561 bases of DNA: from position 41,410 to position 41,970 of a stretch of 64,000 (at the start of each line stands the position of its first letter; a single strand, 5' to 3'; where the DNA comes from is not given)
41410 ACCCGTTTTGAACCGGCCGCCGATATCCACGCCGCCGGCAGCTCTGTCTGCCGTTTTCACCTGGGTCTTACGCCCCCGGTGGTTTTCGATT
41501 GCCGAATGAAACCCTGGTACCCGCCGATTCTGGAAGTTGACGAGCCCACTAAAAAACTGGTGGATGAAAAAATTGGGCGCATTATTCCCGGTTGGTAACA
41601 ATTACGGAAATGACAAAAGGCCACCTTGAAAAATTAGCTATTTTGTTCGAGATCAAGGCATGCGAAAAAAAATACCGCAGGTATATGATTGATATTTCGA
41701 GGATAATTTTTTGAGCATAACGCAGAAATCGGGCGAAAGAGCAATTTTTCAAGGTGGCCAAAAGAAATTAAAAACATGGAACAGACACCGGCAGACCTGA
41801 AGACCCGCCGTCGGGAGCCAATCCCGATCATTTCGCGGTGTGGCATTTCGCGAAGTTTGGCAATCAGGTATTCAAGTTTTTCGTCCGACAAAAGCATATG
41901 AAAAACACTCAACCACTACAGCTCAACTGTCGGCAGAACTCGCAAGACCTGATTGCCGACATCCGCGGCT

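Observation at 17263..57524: Abundant ~140-bp MITE family with 17-bp TIRs and 4-bp target duplications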

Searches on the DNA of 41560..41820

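Call 80: search_rna_families(source=window, start=41560, end=41820, threshold=evalue, max_evalue=1)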
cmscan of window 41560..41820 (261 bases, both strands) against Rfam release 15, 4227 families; matches with E-value up to 1: 2.
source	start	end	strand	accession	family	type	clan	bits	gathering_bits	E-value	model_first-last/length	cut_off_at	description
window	41617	41761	-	RF04134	MIR7504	Gene; miRNA;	-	26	83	0.012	1-124/124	no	MIR7504 microRNA precursor family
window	41738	41781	+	RF02700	HtrA_thermometer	Cis-reg; thermoregulator;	-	17.6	52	0.76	1-46/46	no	HtrA 5' UTR thermometer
